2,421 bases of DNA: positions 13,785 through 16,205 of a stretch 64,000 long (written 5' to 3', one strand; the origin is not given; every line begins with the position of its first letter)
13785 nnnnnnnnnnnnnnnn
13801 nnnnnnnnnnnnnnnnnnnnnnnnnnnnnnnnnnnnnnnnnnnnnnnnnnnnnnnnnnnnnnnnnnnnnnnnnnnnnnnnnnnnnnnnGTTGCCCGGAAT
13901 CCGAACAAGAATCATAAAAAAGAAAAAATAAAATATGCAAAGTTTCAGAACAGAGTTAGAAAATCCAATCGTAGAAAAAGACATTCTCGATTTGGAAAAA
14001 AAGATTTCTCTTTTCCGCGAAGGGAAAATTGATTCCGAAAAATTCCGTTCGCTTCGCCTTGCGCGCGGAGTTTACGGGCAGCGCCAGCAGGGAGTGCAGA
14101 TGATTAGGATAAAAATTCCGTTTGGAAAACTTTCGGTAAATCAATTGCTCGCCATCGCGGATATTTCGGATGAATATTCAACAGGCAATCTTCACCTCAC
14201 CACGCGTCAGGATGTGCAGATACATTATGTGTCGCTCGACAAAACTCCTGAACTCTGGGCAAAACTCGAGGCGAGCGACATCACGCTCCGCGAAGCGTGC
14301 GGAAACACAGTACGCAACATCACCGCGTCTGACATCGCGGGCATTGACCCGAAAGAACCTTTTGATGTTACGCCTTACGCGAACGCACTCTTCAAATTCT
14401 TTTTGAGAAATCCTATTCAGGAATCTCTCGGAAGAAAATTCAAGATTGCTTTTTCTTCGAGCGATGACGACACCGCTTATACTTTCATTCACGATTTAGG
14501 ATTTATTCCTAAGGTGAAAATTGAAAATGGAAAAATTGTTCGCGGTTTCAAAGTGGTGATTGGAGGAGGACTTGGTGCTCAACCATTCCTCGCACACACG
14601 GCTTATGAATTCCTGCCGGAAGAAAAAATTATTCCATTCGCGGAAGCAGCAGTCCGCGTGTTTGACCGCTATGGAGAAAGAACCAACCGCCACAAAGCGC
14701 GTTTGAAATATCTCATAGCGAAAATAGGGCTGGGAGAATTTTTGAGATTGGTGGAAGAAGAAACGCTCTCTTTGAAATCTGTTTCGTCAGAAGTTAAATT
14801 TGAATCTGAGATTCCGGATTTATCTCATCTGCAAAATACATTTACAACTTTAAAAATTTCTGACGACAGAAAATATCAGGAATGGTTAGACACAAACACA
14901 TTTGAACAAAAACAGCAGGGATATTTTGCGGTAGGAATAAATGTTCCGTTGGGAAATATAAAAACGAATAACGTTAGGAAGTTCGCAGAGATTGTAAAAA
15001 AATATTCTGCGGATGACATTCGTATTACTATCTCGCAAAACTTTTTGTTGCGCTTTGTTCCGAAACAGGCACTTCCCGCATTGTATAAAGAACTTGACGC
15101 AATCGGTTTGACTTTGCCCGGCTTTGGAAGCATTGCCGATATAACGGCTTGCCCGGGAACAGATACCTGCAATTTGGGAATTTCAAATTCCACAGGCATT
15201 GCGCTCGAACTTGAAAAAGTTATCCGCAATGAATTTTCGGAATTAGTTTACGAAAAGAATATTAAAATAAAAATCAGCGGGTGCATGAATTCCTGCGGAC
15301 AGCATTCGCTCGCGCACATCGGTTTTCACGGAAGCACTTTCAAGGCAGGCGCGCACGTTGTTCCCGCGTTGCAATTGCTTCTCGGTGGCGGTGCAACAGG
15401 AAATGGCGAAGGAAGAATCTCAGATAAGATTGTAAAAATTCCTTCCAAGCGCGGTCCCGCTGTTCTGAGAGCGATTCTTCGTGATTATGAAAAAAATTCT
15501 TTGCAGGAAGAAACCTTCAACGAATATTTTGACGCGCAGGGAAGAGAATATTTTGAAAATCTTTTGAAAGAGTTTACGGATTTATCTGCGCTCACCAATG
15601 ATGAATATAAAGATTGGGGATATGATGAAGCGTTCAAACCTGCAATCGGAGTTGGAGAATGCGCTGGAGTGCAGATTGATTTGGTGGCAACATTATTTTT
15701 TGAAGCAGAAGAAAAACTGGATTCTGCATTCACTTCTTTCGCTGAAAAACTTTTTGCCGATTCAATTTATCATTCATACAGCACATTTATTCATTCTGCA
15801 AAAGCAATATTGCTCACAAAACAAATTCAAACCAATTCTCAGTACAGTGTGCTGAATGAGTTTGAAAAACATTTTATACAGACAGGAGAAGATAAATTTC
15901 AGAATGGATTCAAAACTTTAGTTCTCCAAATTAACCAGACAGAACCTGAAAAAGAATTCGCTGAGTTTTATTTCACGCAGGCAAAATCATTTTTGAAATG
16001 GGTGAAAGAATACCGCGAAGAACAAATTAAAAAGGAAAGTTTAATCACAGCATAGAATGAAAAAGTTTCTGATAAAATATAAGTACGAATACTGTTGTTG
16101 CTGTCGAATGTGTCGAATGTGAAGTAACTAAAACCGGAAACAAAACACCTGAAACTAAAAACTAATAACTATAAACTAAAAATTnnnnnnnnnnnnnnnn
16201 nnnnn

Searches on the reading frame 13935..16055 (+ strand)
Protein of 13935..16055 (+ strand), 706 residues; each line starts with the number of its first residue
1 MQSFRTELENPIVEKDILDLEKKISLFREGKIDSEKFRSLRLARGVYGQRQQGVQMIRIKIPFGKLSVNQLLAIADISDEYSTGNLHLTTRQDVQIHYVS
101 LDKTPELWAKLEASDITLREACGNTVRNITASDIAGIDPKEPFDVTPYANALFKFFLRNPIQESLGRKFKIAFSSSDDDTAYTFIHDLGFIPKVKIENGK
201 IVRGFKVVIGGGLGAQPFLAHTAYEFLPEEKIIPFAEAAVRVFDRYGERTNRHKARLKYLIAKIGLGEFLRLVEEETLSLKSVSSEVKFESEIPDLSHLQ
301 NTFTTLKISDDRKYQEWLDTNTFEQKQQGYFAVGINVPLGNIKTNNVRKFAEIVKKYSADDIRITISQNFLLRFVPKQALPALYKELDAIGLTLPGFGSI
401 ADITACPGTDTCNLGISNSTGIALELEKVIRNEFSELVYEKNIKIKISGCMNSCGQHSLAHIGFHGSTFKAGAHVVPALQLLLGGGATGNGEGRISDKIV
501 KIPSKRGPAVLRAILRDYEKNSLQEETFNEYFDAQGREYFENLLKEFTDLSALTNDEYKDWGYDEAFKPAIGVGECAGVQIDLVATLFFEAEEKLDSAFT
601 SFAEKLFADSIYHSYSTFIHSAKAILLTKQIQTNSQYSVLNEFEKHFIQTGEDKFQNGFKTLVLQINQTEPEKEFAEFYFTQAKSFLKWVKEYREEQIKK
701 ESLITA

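Call 5: search_protein_families(library=pfam, proteins=[window:13935-16055:+])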
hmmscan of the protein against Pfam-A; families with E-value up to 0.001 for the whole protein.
window:13935-16055:+ (706 aa): 3 families
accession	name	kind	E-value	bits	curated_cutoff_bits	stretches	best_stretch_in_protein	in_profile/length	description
PF01077.27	NIR_SIR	-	8.1e-51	172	27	2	122-276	1-153/158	Nitrite and sulphite reductase 4Fe-4S domain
PF03460.22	NIR_SIR_ferr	-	3.2e-41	139.3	24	2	47-113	1-68/69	Nitrite/Sulfite reductase ferredoxin-like half domain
PF05168.19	HEPN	-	2.4e-05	24.9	22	1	587-654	4-69/117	HEPN domain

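Call 7: find_related_loci(query=window:13935-16055:+, collection=genome_contigs, flank=6000)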
Query window:13935-16055:+ (706 aa) in genome_contigs; peptide patterns used: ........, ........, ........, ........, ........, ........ (x = any residue, [..] = any of these).
600 stretches matched a pattern (row limit reached: there are more); 542 encode a relative of the query (tblastn E <= 1e-3); the best 80 are kept; 80 distinct loci.
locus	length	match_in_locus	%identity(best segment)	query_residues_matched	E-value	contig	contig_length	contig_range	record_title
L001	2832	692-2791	66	1-700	0e+0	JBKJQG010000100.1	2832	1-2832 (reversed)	MAG: Bacteroidia bacterium isolate ant_bin.490 k117_5263120, whole genome shotgun sequence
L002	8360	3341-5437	65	1-699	0e+0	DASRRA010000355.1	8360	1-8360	MAG TPA_asm: Bacteroidia bacterium isolate SMAG_U4464 k141_1664973, whole genome shotgun sequence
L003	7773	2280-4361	66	1-694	0e+0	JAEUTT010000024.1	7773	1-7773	MAG: Bacteroidia bacterium isolate new MAG-336 k141_1226803, whole genome shotgun sequence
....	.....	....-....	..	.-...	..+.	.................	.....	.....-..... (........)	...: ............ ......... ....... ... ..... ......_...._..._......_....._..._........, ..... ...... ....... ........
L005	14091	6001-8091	66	1-697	0e+0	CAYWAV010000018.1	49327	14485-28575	MAG TPA_asm: uncultured Chitinophaga sp. isolate SRP128246_co1_111 genome assembly, contig: NODE_812_length_49327_cov_17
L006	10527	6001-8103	65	1-701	0e+0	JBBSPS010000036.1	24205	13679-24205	MAG: Bacteroidia bacterium isolate LS6_sbin.61 LS6_sbin.61_K_1451003_L_24205_cov_9.0000, whole genome shotgun sequence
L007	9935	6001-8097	64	1-699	0e+0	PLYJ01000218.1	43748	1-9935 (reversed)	MAG: Bacteroidetes bacterium isolate palsa_967 73.20120700_P3D.283_contig_110698, whole genome shotgun sequence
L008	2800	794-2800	67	1-670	0e+0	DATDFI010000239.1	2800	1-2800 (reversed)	MAG TPA_asm: Bacteroidia bacterium isolate SMAG_U222 k141_776922, whole genome shotgun sequence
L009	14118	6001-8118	61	1-706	0e+0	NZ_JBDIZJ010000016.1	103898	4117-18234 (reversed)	Pontibacter chitinilyticus strain KCTC 52914 NODE_16_length_103898_cov_20.608547, whole genome shotgun sequence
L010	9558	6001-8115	63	1-698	0e+0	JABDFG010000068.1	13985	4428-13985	MAG: Bacteroidetes bacterium isolate BWOrgControl_Nextera28_MAG6 3300020967.a:Ga0206820_1117, whole genome shotgun seque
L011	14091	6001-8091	61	1-697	0e+0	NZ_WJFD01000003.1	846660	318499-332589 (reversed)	Chitinophaga sp. SYP-B3965 NODE_3, whole genome shotgun sequence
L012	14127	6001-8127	65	1-702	0e+0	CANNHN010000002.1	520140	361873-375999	MAG: Bacteroidetes bacterium isolate ZH-Jul18-109 genome assembly, contig: ZH-Jul18-C2, whole genome shotgun sequence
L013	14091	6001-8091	60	1-697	0e+0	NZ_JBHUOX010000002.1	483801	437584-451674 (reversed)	Pontibacter toksunensis strain KCTC 23984 spades_K_17_127_2, whole genome shotgun sequence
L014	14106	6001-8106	60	1-702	0e+0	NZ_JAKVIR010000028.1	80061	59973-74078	Pontibacter sp. E15-1 NODE_28_length_80061_cov_168.017141, whole genome shotgun sequence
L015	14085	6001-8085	60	1-694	0e+0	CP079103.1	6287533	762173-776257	Chitinophaga sp. E66 chromosome, complete genome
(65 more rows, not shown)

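Call 15: find_related_loci(query=window:13935-16055:+, collection=metagenome_contigs, flank=4000)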
Query window:13935-16055:+ (706 aa) in metagenome_contigs; peptide patterns used: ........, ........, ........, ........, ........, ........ (x = any residue, [..] = any of these).
600 stretches matched a pattern (row limit reached: there are more); 401 encode a relative of the query (tblastn E <= 1e-3); the best 80 are kept; 80 distinct loci.
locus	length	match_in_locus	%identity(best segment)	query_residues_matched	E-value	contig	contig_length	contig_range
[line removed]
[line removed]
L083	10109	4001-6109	66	1-703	0e+0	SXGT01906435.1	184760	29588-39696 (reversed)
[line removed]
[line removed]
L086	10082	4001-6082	66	1-699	0e+0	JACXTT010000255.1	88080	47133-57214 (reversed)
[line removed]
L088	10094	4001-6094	64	1-699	0e+0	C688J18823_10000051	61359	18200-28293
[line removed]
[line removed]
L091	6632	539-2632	64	1-698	0e+0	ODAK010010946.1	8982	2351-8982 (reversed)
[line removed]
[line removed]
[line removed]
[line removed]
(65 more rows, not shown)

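Call 33: find_homologous_proteins(query=window:13935-16055:+, max_evalue=1e-100)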
Query window:13935-16055:+ (706 aa): 8000 proteins with E <= 1e-100 among 8000 candidates; the best 120 are listed.
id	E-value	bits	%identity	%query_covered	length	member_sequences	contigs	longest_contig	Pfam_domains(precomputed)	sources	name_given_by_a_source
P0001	0.0e+0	1585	100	100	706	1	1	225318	PF01077.28,PF03460.23,PF05168.20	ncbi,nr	ncbi:MAG: HEPN domain-containing protein [Bacteroidetes bacterium]|nr:HEPN domain-containing protein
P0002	0.0e+0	1417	88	100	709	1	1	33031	PF01077.28,PF03460.23,PF05168.20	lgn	-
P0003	0.0e+0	1391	85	100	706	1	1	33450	PF01077.28,PF03460.23,PF05168.20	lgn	-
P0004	0.0e+0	1215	76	100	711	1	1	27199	PF01077.28,PF03460.23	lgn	-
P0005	0.0e+0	1200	73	99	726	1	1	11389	PF01077.28,PF03460.23,PF05168.20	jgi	jgi:sulfite reductase (ferredoxin)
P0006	0.0e+0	1199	73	100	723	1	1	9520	PF01077.28,PF03460.23,PF05168.20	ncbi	ncbi:MAG: HEPN domain-containing protein [Bacteroidia bacterium]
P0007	0.0e+0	1191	74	99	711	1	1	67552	PF01077.28,PF03460.23,PF05168.20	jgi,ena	-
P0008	0.0e+0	1187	74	100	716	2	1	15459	PF01077.28,PF03460.23,PF05168.20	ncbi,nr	ncbi:MAG: HEPN domain-containing protein [Bacteroidetes bacterium]|nr:HEPN domain-containing protein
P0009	0.0e+0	1187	73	100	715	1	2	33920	PF01077.28,PF03460.23,PF05168.20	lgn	-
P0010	0.0e+0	1181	73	99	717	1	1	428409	PF01077.28,PF03460.23,PF05168.20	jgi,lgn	-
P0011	0.0e+0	1181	73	100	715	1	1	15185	PF01077.28,PF03460.23,PF05168.20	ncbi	-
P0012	0.0e+0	1176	72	99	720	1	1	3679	PF01077.28,PF03460.23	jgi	jgi:sulfite reductase (ferredoxin)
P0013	0.0e+0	1174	73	100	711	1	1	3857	PF01077.28,PF03460.23,PF05168.20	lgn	-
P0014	0.0e+0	1173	73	100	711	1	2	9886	PF01077.28,PF03460.23,PF05168.20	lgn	-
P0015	0.0e+0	1166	72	99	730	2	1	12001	PF01077.28,PF03460.23,PF05168.20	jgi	-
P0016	0.0e+0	1164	72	100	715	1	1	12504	PF01077.28,PF03460.23,PF05168.20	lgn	-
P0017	0.0e+0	1159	73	99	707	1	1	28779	PF01077.28,PF03460.23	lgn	-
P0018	0.0e+0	1153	71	99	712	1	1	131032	PF01077.28,PF03460.23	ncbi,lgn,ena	-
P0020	0.0e+0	1143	70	100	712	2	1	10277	PF01077.28,PF03460.23,PF05168.20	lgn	-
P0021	0.0e+0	1140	71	100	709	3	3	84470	PF01077.28,PF03460.23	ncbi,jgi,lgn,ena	-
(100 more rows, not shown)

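Call 34: find_encoding_contigs(protein=P0002, flank=3000, max_places=1)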
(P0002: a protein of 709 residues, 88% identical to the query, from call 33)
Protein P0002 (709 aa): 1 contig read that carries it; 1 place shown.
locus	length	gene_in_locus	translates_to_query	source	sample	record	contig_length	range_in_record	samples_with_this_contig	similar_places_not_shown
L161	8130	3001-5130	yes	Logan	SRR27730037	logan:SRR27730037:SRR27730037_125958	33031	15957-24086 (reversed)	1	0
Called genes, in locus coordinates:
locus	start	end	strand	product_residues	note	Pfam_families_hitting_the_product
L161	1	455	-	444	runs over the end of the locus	PF02163:Peptidase_M50, PF00595:PDZ (faint), PF13180:PDZ_2 (faint), PF17820:PDZ_6 (faint)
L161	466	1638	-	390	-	PF02670:DXP_reductoisom, PF08436:DXP_redisom_C, PF13288:DXPR_C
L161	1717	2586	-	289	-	PF01551:Peptidase_M23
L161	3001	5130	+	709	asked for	PF03460:NIR_SIR_ferr, PF01077:NIR_SIR, PF03460:NIR_SIR_ferr, PF01077:NIR_SIR, PF05168:HEPN (weak)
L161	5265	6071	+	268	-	PF00590:TP_methylase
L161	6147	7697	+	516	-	PF13241:NAD_binding_7, PF14824:Sirohm_synth_M, PF01925:TauE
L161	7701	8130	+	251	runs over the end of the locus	PF01507:PAPS_reduct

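Call 35: find_encoding_contigs(protein=P0003, flank=3000, max_places=1)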
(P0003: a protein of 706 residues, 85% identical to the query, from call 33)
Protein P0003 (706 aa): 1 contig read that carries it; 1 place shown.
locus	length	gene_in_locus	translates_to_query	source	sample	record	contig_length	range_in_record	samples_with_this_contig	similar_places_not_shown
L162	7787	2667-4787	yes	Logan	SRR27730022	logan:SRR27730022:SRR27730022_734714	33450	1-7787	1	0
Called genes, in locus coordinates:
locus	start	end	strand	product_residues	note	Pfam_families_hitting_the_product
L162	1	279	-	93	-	?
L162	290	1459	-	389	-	PF02670:DXP_reductoisom, PF08436:DXP_redisom_C, PF13288:DXPR_C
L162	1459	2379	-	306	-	PF01551:Peptidase_M23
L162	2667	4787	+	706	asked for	PF03460:NIR_SIR_ferr, PF01077:NIR_SIR, PF03460:NIR_SIR_ferr, PF01077:NIR_SIR, PF05168:HEPN (weak)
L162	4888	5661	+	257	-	PF00590:TP_methylase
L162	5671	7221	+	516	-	PF13241:NAD_binding_7, PF14824:Sirohm_synth_M, PF01925:TauE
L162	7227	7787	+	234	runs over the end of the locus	PF01507:PAPS_reduct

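Call 36: find_encoding_contigs(protein=P0004, flank=3000, max_places=1)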
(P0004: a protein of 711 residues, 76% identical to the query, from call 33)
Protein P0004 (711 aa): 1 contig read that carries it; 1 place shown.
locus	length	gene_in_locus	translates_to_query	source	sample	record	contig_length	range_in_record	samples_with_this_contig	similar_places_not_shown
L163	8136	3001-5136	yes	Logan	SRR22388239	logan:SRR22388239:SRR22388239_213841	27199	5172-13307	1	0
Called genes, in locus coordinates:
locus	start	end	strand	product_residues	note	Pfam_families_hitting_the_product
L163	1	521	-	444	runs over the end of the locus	PF02163:Peptidase_M50, PF17820:PDZ_6 (faint), PF00595:PDZ (faint), PF13180:PDZ_2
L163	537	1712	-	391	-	PF02670:DXP_reductoisom, PF08436:DXP_redisom_C, PF13288:DXPR_C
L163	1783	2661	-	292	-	PF01551:Peptidase_M23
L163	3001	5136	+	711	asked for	PF03460:NIR_SIR_ferr, PF01077:NIR_SIR, PF03460:NIR_SIR_ferr, PF01077:NIR_SIR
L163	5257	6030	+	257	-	PF00590:TP_methylase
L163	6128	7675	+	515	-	PF13241:NAD_binding_7, PF14824:Sirohm_synth_M, PF01925:TauE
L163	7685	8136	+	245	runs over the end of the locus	PF01507:PAPS_reduct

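Call 40: find_encoding_contigs(protein=P0006, flank=2500, max_places=1)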
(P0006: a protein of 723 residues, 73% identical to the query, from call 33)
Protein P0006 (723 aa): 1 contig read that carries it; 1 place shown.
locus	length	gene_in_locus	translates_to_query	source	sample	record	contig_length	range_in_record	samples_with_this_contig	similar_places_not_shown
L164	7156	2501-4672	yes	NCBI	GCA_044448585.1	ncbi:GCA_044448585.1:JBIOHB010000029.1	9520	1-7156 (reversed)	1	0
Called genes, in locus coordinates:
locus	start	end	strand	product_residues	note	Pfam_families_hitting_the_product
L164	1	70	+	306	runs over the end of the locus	PF18962:Por_Secre_tail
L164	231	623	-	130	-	PF22600:MTPAP-like_central (weak), PF01909:NTP_transf_2, PF18765:Polbeta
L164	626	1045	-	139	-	PF08780:NTase_sub_bind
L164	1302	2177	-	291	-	PF01551:Peptidase_M23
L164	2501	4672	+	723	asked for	PF03460:NIR_SIR_ferr, PF01077:NIR_SIR, PF03460:NIR_SIR_ferr, PF01077:NIR_SIR, PF05168:HEPN (faint)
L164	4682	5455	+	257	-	PF00590:TP_methylase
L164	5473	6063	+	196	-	PF13241:NAD_binding_7, PF14824:Sirohm_synth_M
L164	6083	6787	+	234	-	PF01507:PAPS_reduct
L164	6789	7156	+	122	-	PF02417:Chromate_transp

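Call 41: find_encoding_contigs(protein=P0008, flank=2500, max_places=1)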
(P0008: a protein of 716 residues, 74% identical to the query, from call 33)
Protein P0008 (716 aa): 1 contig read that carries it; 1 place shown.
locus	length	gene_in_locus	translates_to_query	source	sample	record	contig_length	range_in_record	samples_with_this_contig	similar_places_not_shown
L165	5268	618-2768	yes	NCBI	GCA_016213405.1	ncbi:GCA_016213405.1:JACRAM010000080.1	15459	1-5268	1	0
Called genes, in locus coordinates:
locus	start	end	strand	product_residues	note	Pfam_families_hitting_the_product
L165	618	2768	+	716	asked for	PF03460:NIR_SIR_ferr, PF01077:NIR_SIR, PF03460:NIR_SIR_ferr, PF01077:NIR_SIR, PF05168:HEPN (weak)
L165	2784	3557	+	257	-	PF00590:TP_methylase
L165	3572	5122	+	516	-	PF13241:NAD_binding_7, PF14824:Sirohm_synth_M, PF01925:TauE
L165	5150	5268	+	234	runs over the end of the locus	PF01507:PAPS_reduct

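Call 42: find_encoding_contigs(protein=P0009, flank=2500, max_places=1)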
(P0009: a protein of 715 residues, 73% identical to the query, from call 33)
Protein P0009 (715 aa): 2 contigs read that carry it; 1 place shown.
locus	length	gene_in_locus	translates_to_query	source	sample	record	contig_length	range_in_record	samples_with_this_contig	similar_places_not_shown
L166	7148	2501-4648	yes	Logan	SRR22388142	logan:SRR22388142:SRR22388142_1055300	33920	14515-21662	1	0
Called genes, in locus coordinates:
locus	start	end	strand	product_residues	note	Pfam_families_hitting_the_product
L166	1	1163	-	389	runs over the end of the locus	PF02670:DXP_reductoisom, PF08436:DXP_redisom_C, PF13288:DXPR_C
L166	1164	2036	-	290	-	PF01551:Peptidase_M23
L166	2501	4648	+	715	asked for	PF03460:NIR_SIR_ferr, PF01077:NIR_SIR, PF03460:NIR_SIR_ferr, PF01077:NIR_SIR, PF05168:HEPN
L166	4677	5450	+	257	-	PF00590:TP_methylase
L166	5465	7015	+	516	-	PF13241:NAD_binding_7, PF14824:Sirohm_synth_M, PF01925:TauE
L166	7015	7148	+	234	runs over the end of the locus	PF01507:PAPS_reduct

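Call 43: find_encoding_contigs(protein=P0017, flank=2500, max_places=1)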
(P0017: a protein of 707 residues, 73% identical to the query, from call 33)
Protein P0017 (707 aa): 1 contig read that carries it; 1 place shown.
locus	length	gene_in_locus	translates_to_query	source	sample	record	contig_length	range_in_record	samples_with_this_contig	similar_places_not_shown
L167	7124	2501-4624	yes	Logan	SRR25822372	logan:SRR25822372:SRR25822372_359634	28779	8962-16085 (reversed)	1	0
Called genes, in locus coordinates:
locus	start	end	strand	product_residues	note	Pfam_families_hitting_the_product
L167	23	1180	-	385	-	PF02670:DXP_reductoisom, PF08436:DXP_redisom_C, PF13288:DXPR_C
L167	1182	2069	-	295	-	PF01551:Peptidase_M23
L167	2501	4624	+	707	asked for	PF03460:NIR_SIR_ferr, PF01077:NIR_SIR, PF03460:NIR_SIR_ferr, PF01077:NIR_SIR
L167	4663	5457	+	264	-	PF00590:TP_methylase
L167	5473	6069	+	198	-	PF13241:NAD_binding_7, PF14824:Sirohm_synth_M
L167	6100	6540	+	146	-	PF02082:Rrf2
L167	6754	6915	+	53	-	-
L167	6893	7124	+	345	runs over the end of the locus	PF01925:TauE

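Call 44: find_encoding_contigs(protein=P0018, flank=2500, max_places=1)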
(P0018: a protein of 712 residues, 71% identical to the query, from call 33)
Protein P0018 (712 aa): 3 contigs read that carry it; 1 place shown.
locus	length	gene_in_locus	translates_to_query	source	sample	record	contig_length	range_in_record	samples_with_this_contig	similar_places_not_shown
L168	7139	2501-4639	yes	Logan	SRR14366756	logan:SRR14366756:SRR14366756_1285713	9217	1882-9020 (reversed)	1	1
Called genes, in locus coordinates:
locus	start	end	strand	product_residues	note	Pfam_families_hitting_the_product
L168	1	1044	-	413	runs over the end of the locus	?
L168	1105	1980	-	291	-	PF01551:Peptidase_M23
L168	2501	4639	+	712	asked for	PF03460:NIR_SIR_ferr, PF01077:NIR_SIR, PF03460:NIR_SIR_ferr, PF01077:NIR_SIR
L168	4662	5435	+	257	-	PF00590:TP_methylase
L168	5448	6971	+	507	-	PF13241:NAD_binding_7, PF14824:Sirohm_synth_M, PF01925:TauE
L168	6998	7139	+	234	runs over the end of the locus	PF01507:PAPS_reduct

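Call 45: find_encoding_contigs(protein=P0021, flank=2500, max_places=1)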
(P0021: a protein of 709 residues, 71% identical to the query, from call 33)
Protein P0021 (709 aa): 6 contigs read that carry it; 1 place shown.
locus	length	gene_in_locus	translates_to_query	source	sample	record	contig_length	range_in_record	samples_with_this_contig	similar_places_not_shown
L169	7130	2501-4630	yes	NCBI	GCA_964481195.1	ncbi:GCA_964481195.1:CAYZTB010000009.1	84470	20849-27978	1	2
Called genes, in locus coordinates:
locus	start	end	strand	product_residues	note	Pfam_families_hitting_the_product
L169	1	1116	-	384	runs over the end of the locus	PF02670:DXP_reductoisom, PF08436:DXP_redisom_C, PF13288:DXPR_C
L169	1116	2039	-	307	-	PF01551:Peptidase_M23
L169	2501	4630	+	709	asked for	PF03460:NIR_SIR_ferr, PF01077:NIR_SIR, PF03460:NIR_SIR_ferr, PF01077:NIR_SIR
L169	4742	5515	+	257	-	PF00590:TP_methylase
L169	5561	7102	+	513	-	PF13241:NAD_binding_7, PF14824:Sirohm_synth_M, PF01925:TauE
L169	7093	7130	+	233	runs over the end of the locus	PF01507:PAPS_reduct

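Call 55: find_encoding_contigs(protein=P0007, flank=2500, max_places=3)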
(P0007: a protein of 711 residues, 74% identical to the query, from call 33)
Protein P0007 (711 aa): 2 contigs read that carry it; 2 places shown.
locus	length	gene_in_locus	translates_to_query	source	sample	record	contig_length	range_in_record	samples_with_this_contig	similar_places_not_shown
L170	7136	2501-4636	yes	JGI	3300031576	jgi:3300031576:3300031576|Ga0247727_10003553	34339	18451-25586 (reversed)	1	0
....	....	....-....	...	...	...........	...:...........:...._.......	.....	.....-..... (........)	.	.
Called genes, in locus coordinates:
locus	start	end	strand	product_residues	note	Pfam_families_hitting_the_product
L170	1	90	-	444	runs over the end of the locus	PF02163:Peptidase_M50, PF00595:PDZ (faint), PF17820:PDZ_6 (faint), PF13180:PDZ_2 (weak)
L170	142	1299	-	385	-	PF02670:DXP_reductoisom, PF08436:DXP_redisom_C, PF13288:DXPR_C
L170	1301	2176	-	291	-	PF01551:Peptidase_M23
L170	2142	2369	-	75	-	-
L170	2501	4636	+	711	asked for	PF03460:NIR_SIR_ferr, PF01077:NIR_SIR, PF03460:NIR_SIR_ferr, PF01077:NIR_SIR, PF05168:HEPN (weak)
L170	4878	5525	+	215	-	PF00590:TP_methylase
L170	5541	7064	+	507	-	PF13241:NAD_binding_7, PF14824:Sirohm_synth_M, PF01925:TauE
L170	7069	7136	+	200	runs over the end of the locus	PF01507:PAPS_reduct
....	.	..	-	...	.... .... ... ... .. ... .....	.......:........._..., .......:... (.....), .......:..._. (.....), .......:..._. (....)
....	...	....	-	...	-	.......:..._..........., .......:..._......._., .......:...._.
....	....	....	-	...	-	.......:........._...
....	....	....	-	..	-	-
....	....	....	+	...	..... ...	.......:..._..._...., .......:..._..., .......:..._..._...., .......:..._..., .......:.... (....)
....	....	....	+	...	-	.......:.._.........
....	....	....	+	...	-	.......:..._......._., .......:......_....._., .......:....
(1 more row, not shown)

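Call 67: find_encoding_contigs(protein=P0016, flank=1500, max_places=1)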
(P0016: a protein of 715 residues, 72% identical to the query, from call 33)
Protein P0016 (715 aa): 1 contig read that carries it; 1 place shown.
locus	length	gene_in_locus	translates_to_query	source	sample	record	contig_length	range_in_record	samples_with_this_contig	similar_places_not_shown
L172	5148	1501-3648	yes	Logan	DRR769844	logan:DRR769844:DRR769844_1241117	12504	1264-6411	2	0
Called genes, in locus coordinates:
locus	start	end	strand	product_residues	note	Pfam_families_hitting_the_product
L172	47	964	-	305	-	PF01551:Peptidase_M23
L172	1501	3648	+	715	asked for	PF03460:NIR_SIR_ferr, PF01077:NIR_SIR, PF03460:NIR_SIR_ferr, PF01077:NIR_SIR, PF05168:HEPN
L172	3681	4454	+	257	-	PF00590:TP_methylase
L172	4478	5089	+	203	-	PF13241:NAD_binding_7, PF14824:Sirohm_synth_M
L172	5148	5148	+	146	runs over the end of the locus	PF02082:Rrf2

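Call 68: find_encoding_contigs(protein=P0020, flank=1500, max_places=1)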
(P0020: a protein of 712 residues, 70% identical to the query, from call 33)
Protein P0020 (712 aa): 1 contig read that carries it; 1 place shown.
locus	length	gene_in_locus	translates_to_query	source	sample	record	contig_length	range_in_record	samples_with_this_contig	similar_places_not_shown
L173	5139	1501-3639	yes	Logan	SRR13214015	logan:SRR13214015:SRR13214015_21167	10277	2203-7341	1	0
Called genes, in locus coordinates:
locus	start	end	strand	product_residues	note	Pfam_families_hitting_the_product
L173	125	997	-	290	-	PF01551:Peptidase_M23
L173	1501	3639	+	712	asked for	PF03460:NIR_SIR_ferr, PF01077:NIR_SIR, PF03460:NIR_SIR_ferr, PF01077:NIR_SIR, PF05168:HEPN (faint)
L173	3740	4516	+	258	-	PF00590:TP_methylase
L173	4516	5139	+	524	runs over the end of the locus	PF13241:NAD_binding_7, PF14824:Sirohm_synth_M, PF01925:TauE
